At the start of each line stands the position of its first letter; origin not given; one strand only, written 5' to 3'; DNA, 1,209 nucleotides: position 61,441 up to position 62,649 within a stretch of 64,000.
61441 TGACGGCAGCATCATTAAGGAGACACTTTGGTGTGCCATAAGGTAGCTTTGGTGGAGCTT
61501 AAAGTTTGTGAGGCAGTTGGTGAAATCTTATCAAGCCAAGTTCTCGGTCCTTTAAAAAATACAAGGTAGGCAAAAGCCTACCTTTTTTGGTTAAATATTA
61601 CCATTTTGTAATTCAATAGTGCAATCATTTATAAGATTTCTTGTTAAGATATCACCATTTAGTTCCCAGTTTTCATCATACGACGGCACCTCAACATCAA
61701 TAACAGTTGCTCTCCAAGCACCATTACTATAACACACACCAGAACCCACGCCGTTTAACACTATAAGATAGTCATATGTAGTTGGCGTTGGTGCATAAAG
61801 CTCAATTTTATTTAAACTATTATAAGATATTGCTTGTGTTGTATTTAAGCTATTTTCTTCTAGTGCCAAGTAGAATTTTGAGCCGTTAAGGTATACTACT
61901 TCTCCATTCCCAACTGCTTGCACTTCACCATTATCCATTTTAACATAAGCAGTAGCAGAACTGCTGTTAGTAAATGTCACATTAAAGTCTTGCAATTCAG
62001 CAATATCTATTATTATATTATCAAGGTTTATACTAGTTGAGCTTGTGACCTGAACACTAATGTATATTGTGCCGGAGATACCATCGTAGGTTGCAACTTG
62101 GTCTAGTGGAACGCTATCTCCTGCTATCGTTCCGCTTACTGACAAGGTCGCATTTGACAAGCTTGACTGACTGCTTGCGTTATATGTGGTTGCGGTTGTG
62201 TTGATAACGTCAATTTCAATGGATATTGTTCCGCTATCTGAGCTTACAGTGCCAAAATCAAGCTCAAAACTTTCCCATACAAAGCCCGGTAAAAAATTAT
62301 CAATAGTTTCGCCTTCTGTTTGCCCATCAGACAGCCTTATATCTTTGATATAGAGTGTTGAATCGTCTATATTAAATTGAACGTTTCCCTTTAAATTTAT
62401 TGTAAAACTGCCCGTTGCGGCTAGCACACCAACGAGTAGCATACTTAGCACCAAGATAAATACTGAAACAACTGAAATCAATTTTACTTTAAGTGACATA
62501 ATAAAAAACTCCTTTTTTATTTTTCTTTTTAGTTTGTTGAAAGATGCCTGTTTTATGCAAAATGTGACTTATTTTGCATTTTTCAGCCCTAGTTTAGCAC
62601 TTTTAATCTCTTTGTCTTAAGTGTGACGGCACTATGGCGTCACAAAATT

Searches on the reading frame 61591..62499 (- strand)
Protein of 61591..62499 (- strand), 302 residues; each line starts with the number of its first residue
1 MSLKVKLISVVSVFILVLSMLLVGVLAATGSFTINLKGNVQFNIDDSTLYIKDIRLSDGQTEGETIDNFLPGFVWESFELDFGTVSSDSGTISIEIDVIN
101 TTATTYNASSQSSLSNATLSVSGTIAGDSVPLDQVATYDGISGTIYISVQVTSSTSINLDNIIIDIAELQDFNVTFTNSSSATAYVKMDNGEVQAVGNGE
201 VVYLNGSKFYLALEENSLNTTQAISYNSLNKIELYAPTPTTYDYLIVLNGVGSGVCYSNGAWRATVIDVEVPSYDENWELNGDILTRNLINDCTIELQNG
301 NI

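Call 13: find_encoding_contigs(protein=window:61591-62499:-, flank=3000, max_places=10)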
Protein window:61591-62499:- (302 aa): no gene with exactly this product is on record in the collection.

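Call 14: find_homologous_proteins(query=window:61591-62499:-, max_evalue=0.001)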
Query window:61591-62499:- (302 aa): 80 proteins with E <= 0.001 among 3508 candidates.
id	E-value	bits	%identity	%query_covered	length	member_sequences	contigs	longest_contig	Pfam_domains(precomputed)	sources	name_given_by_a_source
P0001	1.3e-185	633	100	100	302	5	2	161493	-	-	-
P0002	2.5e-94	334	62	98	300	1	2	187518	-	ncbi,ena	-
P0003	5.8e-92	326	62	99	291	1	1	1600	-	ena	-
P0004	2.0e-88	314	58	99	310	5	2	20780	-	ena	-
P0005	8.7e-86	306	63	82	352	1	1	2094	-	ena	-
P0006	1.0e-83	299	67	79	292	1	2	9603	-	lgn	-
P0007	1.5e-83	298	85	61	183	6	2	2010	-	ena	-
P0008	5.4e-69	251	53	84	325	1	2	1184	-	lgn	-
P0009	8.3e-69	250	53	84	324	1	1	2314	-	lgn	-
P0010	3.0e-67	245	59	72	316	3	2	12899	-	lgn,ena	-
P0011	1.1e-66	243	66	59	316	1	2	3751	-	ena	-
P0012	1.8e-66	242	53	83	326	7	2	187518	-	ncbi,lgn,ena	-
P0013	8.9e-64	234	71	56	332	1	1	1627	-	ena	-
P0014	6.1e-63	231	59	68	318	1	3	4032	-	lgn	-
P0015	6.9e-63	231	70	56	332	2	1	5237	-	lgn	-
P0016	7.2e-63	231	71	56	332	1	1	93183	-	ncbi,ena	-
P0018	1.7e-62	229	71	56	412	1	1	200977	-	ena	-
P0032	3.7e-45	172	52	64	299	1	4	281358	-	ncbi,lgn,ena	-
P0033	7.8e-45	171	52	64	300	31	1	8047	-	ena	-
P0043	1.1e-40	158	44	80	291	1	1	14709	-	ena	-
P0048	1.2e-39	154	43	80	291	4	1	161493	-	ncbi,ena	-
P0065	2.0e-37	147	49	63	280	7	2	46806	-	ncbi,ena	-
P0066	3.5e-37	146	51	57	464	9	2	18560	PF19789.7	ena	-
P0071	7.0e-37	145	43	74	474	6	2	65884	PF13306.13,PF13855.13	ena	-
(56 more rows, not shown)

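Call 15: find_encoding_contigs(protein=P0001, flank=3000, max_places=10)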
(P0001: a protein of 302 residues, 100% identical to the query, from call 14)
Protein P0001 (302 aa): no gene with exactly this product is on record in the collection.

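Call 16: find_encoding_contigs(protein=P0002, flank=3000, max_places=10)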
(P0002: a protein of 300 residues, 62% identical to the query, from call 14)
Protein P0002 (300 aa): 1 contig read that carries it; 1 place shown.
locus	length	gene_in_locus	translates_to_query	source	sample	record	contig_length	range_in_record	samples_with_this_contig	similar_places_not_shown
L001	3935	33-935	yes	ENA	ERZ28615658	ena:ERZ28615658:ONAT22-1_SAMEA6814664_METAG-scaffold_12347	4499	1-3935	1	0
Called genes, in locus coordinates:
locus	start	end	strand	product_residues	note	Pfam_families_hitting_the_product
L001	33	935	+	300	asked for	-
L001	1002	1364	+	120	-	PF04472:SepF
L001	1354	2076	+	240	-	PF01252:Peptidase_A8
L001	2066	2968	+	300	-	PF01479:S4, PF00849:PseudoU_synth_2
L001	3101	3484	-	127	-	-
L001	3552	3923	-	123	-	-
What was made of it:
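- Tried and rejected: L001 has only 32 nt upstream of its gene and was no use (call 16).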

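Call 18: find_encoding_contigs(protein=P0012, flank=3000, max_places=10)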
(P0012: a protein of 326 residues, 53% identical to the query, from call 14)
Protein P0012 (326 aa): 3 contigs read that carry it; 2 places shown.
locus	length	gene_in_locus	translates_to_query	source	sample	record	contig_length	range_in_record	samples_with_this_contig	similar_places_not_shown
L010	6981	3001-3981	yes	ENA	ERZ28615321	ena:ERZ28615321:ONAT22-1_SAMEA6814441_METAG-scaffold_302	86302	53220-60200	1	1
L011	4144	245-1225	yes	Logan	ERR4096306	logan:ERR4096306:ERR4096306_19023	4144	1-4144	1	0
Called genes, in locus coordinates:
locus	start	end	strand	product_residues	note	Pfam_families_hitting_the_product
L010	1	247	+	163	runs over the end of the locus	-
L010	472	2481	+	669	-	PF02534:T4SS-DNA_transf, PF10412:TrwB_AAD_bind, PF12696:TraG-D_C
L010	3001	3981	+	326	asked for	-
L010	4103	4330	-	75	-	PF06257:VEG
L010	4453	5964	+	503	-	PF12673:SipL (faint)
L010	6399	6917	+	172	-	PF09551:Spore_II_R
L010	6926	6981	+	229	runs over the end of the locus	PF01471:PG_binding_1, PF07486:Hydrolase_2, PF00397:WW (weak)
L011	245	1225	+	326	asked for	-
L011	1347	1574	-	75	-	PF06257:VEG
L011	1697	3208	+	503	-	PF12673:SipL (faint)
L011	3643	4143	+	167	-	?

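Call 26: search_protein_families(library=ncbifam, proteins=[window:61591-62499:-, P0012, P0018, P0066, P0071], max_evalue=0.1)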
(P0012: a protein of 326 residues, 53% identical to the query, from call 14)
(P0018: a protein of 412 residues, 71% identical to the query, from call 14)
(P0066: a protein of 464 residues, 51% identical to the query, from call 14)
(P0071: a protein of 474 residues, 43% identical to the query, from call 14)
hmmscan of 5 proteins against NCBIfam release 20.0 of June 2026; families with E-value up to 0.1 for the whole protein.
window:61591-62499:- (302 aa): 0 families

P0012 (326 aa): 0 families

P0018 (412 aa): 0 families

P0066 (464 aa): 0 families

P0071 (474 aa): 2 families
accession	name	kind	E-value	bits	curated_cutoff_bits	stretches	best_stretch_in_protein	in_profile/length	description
NF047961.1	adhesin_HupY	equivalog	8.5e-10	37.4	1250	1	364-421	199-253/978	leucine-rich repeat adhesin HupY/LrrG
TIGR02167.2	Liste_lipo_26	repeat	4.9e-05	23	30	0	370-383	2-15/26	PARCEL repeat-containing surface protein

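Call 27: search_protein_families(library=pfam, proteins=[window:61591-62499:-, P0012, P0018, P0066, P0071], max_evalue=0.1)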
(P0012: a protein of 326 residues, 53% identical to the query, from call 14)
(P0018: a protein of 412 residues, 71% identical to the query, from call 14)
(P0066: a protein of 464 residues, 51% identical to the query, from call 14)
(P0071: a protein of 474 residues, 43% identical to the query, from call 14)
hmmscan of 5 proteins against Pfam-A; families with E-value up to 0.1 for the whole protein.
window:61591-62499:- (302 aa): 2 families
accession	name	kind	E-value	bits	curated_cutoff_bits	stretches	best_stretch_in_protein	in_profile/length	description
PF07273.18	DUF1439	-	0.021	15.1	25.9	1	12-70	48-106/152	Protein of unknown function (DUF1439)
PF03391.21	Nepo_coat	-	0.024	14.6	22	1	100-156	23-79/167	Nepovirus coat protein, central domain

P0012 (326 aa): 1 family
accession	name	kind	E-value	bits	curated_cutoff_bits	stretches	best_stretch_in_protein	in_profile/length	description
PF12768.13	Rax2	-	0.0017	18.2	28.8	1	93-171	172-250/254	Rax2 C-terminal beta propeller domain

P0018 (412 aa): 1 family
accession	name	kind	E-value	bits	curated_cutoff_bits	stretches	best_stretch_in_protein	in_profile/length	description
PF03391.21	Nepo_coat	-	0.018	15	22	1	181-243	25-86/167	Nepovirus coat protein, central domain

P0066 (464 aa): 1 family
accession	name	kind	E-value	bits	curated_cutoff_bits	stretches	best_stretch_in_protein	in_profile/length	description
PF19789.6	DUF6273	-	7.4e-14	52.4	23.5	1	307-383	26-98/172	Domain of unknown function (DUF6273)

P0071 (474 aa): 5 families
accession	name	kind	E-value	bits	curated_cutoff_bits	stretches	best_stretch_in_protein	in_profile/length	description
PF13306.12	LRR_5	-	3.7e-27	95.2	27.7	1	326-431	10-110/127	BspA type Leucine rich repeat region (6 copies)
PF13855.12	LRR_8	-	1.2e-10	41.5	27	2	374-426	1-53/61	Leucine rich repeat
PF12799.13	LRR_4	-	0.02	15.6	27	0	350-393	2-42/44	Leucine Rich repeats (2 copies)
PF07603.17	Lcl_C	-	0.048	14.4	34.9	0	415-471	25-81/117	Lcl C-terminal domain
PF18564.7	Glyco_hydro_5_C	-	0.058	14.3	22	0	249-299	16-58/87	Glycoside hydrolase family 5 C-terminal domain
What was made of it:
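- On Repeat-mediated phase-variable promoter (contingency locus), promoter-spacer class (porA / tp0126 / vlp type): There is no Pfam or NCBIfam family for the core (calls 26, 27).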

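Call 29: find_related_loci(query=A2, collection=genome_contigs, flank=1500)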
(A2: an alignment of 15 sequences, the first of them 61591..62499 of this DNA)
Query A2 (302 aa) in genome_contigs; peptide patterns used: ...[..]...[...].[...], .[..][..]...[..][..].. (x = any residue, [..] = any of these).
53 stretches matched a pattern; 19 encode a relative of the query (tblastn E <= 1e-3); 19 distinct loci.
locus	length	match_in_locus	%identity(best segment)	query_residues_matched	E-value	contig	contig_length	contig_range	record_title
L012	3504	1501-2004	71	1-168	1e-71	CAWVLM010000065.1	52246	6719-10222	MAG: Clostridia bacterium isolate metabat2_coassembly_bwa.753 MAG genome assembly, contig: k87_3304006, whole genome sho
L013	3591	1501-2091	52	1-194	6e-54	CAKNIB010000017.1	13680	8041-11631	MAG TPA_asm: uncultured Clostridia bacterium isolate ERR3414586_bin.103_metaWRAP_v1.1_MAG genome assembly, contig: NODE_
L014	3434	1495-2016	49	1-173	9e-47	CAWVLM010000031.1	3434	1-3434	MAG: Clostridia bacterium isolate metabat2_coassembly_bwa.753 MAG genome assembly, contig: k87_1252109, whole genome sho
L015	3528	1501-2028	51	2-175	3e-45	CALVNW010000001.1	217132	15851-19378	MAG: uncultured Clostridia bacterium isolate BRZ_ES__bin107 genome assembly, contig: BRZ_ES__NODE_77_length_217132_cov_4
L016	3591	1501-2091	50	2-192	9e-45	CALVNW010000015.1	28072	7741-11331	MAG: uncultured Clostridia bacterium isolate BRZ_ES__bin107 genome assembly, contig: BRZ_ES__NODE_2358_length_28072_cov_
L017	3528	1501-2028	52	2-175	6e-45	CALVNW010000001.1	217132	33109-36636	MAG: uncultured Clostridia bacterium isolate BRZ_ES__bin107 genome assembly, contig: BRZ_ES__NODE_77_length_217132_cov_4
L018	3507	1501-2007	53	1-172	1e-44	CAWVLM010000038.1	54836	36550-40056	MAG: Clostridia bacterium isolate metabat2_coassembly_bwa.753 MAG genome assembly, contig: k87_1269949, whole genome sho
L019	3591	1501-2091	49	2-192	3e-44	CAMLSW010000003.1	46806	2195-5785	MAG: uncultured Clostridia bacterium isolate ERR4303218_bin.57_MetaWRAP_v1.1_MAG genome assembly, contig: NODE_735_lengt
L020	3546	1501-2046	50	2-181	1e-44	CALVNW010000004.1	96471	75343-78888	MAG: uncultured Clostridia bacterium isolate BRZ_ES__bin107 genome assembly, contig: BRZ_ES__NODE_383_length_96471_cov_4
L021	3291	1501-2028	52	2-175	3e-44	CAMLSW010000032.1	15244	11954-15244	MAG: uncultured Clostridia bacterium isolate ERR4303218_bin.57_MetaWRAP_v1.1_MAG genome assembly, contig: NODE_3937_leng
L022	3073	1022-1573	49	1-184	2e-41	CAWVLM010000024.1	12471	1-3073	MAG: Clostridia bacterium isolate metabat2_coassembly_bwa.753 MAG genome assembly, contig: k87_4200684, whole genome sho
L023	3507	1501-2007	49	2-168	2e-40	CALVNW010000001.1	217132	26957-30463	MAG: uncultured Clostridia bacterium isolate BRZ_ES__bin107 genome assembly, contig: BRZ_ES__NODE_77_length_217132_cov_4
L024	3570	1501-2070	43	2-189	5e-39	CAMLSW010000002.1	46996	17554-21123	MAG: uncultured Clostridia bacterium isolate ERR4303218_bin.57_MetaWRAP_v1.1_MAG genome assembly, contig: NODE_728_lengt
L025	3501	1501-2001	47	2-168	1e-38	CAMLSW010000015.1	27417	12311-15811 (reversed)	MAG: uncultured Clostridia bacterium isolate ERR4303218_bin.57_MetaWRAP_v1.1_MAG genome assembly, contig: NODE_1707_leng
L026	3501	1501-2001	45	3-168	4e-34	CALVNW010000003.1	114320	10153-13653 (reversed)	MAG: uncultured Clostridia bacterium isolate BRZ_ES__bin107 genome assembly, contig: BRZ_ES__NODE_283_length_114320_cov_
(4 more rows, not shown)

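Call 32: find_encoding_contigs(protein=P0048, flank=1200, max_places=10)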
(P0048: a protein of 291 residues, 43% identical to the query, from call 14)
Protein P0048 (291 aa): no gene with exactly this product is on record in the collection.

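Call 33: find_encoding_contigs(protein=P0043, flank=1200, max_places=10)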
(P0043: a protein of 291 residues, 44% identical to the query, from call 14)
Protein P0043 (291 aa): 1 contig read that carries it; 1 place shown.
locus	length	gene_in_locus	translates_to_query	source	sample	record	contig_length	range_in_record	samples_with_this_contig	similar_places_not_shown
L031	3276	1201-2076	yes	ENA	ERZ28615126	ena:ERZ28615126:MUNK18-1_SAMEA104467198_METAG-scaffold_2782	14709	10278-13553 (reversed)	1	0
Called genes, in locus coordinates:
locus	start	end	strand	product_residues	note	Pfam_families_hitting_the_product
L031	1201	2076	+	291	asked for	-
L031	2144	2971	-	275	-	PF02645:DegV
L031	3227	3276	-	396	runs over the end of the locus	PF00817:IMS, PF11799:IMS_C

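Call 34: find_encoding_contigs(protein=P0033, flank=1200, max_places=10)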
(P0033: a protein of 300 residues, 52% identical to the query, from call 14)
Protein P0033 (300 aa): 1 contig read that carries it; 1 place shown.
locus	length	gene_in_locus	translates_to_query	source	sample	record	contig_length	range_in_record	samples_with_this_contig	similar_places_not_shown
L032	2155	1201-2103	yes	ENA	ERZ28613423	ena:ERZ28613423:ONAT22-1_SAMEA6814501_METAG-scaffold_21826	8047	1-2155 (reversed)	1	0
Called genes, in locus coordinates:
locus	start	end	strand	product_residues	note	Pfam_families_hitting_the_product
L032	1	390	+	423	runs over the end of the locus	PF25198:Spore_GerAC_N, PF05504:Spore_GerAC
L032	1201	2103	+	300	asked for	-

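Call 39: find_encoding_contigs(protein=P0016, flank=1200, max_places=10)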
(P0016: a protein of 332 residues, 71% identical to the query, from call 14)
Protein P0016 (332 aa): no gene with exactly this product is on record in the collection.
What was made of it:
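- Tried and rejected: Exact-protein look-ups for the window protein, P0001, P0048 and P0016 returned nothing (calls 13, 15, 32, 39).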

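Call 40: find_encoding_contigs(protein=P0018, flank=1200, max_places=10)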
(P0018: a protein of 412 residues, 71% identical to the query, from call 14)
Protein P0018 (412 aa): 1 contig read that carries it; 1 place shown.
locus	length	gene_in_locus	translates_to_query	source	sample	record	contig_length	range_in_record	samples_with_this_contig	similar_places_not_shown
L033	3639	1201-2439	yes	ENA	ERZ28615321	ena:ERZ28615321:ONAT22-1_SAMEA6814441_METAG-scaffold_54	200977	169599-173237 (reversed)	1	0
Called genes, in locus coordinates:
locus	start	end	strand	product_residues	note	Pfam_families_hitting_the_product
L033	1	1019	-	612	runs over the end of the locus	PF00633:HHH (faint), PF01541:GIY-YIG, PF27096:UvrC_M, PF02151:UVR (weak), PF22920:UvrC_RNaseH, PF08459:UvrC_RNaseH_dom, PF12826:HHH_2 (weak), PF14520:HHH_5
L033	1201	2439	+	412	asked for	-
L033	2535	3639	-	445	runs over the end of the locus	PF13393:tRNA-synt_His, PF00587:tRNA-synt_2b, PF03129:HGTP_anticodon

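Call 47: predict_structure(alignment_id=A2)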
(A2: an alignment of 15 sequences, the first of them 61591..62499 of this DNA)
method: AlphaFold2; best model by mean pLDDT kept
length: 302 residues; sequences in the alignment: 15
mean_pLDDT: 65.9   pTM: 0.53
mean pLDDT of the five models: 65.9, 64.5, 63.1, 63.1, 61.4
residues with pLDDT >= 90: 1; 70-90: 152; 50-70: 81; < 50: 68
segments of 3 or more residues with pLDDT < 50: 1-7, 15-45, 216-229, 264-274
pLDDT, mean of each block of 10 residues (from residue 1): 48 47 32 41 56 73 58 76 67 83 83 82 82 83 84 72 79 83 74 80 81 52 44 62 65 52 41 50 70 79 54
secondary structure, 60 per line:
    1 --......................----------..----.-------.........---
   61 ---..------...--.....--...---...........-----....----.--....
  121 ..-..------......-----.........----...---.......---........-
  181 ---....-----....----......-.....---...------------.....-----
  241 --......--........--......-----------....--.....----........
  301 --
elements in order: H3-24 E49-57 E72-74 E77-81 E84-86 E90-100 E106-109 E117-122 H132-137 E143-151 E156-158 E162-168 E172-179 E184-187 E193-196 E201-206 E208-212 E231-235 E243-248 E251-258 E261-266 E278-281 E284-288 E293-300

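Call 50: fold_search(model_id=the predicted structure, library=pdb)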
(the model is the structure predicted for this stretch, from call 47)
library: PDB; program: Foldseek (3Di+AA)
matches with E <= 10: 799; with E <= 0.001: 6
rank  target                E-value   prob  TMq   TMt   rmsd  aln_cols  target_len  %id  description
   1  4es8_A                6.1e-05  0.95  0.18  0.18  17.9       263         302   10  Crystal Structure of the adhesin domain of Epf from Streptococcus pyogenes in P212121 (released 2012-09-19)
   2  4es8_B                6.1e-05  0.94  0.18  0.18  17.5       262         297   10  Crystal Structure of the adhesin domain of Epf from Streptococcus pyogenes in P212121 (released 2012-09-19)
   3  4es9_A                1.1e-04  0.92  0.18  0.18  17.5       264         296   11  Crystal Structure of the adhesin domain of Epf from Streptococcus pyogenes in P21 (released 2012-09-19)
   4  4es9_B                1.5e-04  0.89  0.17  0.17  18.3       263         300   11  Crystal Structure of the adhesin domain of Epf from Streptococcus pyogenes in P21 (released 2012-09-19)
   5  4es9_D                2.9e-04  0.85  0.18  0.18  17.4       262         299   10  Crystal Structure of the adhesin domain of Epf from Streptococcus pyogenes in P21 (released 2012-09-19)
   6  4es9_C                3.2e-04  0.85  0.18  0.18  17.5       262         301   10  Crystal Structure of the adhesin domain of Epf from Streptococcus pyogenes in P21 (released 2012-09-19)
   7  7yl4_A                1.8e-02  0.05  0.09  0.07  23.6       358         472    9  Cell surface protein YwfG protein (apo form) (released 2023-06-07)
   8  7yl6_B                2.0e-02  0.14  0.16  0.13  23.1       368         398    5  Cell surface protein YwfG protein complexed with alpha-1,2-mannobiose (released 2023-06-07)
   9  2xjv                  4.3e-02  0.16  0.17  0.19  18.8       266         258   13  X-ray structure of the N-terminal domain of the flocculin Flo5 from Saccharomyces cerevisiae with mutation D201T in comp (released 2010-12-15)
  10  4qqq                  5.0e-02  0.13  0.10  0.07  19.5       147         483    8  Crystal structure of pneumolysin from Streptococcus pneumoniae, in complex with mannose as a component of cell membrane (released 2015-07-22)
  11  5imw_B                6.6e-02  0.10  0.11  0.07  20.7       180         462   10  Trapped Toxin (released 2016-08-24)
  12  7sqc_F1               6.6e-02  0.09  0.15  0.10  26.0       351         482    9  Ciliary C1 central pair apparatus isolated from Chlamydomonas reinhardtii (released 2022-04-13)
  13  5a9i_A                7.0e-02  0.18  0.12  0.18  16.4       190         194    8  Crystal structure of the extracellular domain of PepT2 (released 2015-09-09)
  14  5aof                  7.4e-02  0.11  0.10  0.06  19.9       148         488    9  Crystal structure of pneumolysin deletion mutant Delta146_147. (released 2016-10-05)
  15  6jmp                  7.4e-02  0.07  0.10  0.07  21.8       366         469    8  Crystal Structure of a Non-hemolytic Pneumolysin from Streptococcus pneumoniae strain ST306 (released 2020-09-09)
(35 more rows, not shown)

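Call 68: list_cluster_members(proteins=[P0001, P0012, P0032, P0065])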
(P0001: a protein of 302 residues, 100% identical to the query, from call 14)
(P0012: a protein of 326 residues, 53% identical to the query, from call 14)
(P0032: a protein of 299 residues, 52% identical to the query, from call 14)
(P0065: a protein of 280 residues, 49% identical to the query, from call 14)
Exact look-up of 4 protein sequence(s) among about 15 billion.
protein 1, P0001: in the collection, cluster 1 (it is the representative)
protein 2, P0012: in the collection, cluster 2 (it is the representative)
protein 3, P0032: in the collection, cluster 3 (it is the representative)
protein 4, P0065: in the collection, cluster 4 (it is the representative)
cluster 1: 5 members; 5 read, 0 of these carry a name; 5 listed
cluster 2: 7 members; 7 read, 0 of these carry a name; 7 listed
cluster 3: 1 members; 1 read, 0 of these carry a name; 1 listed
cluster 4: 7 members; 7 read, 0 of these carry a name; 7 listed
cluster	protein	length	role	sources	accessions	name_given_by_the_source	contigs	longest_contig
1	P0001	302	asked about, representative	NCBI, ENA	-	-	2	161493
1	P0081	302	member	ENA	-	-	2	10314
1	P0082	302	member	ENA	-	-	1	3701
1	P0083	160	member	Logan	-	-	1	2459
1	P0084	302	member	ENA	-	-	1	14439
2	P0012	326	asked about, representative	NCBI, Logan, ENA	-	-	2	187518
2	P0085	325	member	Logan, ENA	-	-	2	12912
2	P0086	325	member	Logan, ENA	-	-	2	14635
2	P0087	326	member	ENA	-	-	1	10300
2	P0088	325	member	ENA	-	-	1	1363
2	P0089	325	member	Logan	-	-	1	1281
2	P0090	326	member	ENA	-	-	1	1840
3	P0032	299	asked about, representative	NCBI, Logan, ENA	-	-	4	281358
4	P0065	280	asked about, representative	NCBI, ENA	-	-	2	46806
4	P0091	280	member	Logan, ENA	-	-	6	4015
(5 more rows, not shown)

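Call 69: find_encoding_contigs(protein=P0081, flank=1500, max_places=10)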
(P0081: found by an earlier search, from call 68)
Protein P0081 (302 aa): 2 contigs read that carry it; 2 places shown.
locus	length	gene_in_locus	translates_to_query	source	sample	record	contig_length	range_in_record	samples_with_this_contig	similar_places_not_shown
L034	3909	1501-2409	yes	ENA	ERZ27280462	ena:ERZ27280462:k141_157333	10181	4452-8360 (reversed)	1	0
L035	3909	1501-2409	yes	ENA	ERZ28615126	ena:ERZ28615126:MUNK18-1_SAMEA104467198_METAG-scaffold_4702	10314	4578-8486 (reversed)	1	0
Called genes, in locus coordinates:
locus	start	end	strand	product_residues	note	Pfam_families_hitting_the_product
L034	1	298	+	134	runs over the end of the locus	PF01592:NifU_N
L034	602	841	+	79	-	-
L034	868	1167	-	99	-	PF01381:HTH_3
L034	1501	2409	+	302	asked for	-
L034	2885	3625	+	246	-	PF00571:CBS (faint)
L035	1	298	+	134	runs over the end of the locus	PF01592:NifU_N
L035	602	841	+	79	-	-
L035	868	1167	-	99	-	PF01381:HTH_3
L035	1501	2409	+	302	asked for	-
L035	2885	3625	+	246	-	PF00571:CBS (faint)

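Call 70: find_encoding_contigs(protein=P0085, flank=1500, max_places=10)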
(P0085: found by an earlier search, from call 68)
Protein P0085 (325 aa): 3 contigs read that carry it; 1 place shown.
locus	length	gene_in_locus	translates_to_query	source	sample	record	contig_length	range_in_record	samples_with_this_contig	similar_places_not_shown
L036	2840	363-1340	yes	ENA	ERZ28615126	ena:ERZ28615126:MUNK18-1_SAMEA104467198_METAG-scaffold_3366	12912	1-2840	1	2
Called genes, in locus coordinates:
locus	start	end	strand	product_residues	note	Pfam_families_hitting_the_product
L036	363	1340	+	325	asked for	-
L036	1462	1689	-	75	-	PF06257:VEG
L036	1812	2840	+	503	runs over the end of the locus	PF12673:SipL (faint)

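Call 72: find_encoding_contigs(protein=P0082, flank=1500, max_places=10)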
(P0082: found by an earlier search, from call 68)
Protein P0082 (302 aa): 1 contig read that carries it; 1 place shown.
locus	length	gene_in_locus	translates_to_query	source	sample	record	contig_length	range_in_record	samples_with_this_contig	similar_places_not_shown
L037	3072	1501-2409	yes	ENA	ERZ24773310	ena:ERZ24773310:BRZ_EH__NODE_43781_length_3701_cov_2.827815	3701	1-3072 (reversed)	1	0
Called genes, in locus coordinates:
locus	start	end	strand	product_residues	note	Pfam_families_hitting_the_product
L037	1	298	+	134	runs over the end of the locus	PF01592:NifU_N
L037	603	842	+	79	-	-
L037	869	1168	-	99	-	PF01381:HTH_3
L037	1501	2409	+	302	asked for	-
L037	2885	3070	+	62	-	?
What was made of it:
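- Some contigs have low coverage; L037 is at about 2.8x (call 72).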
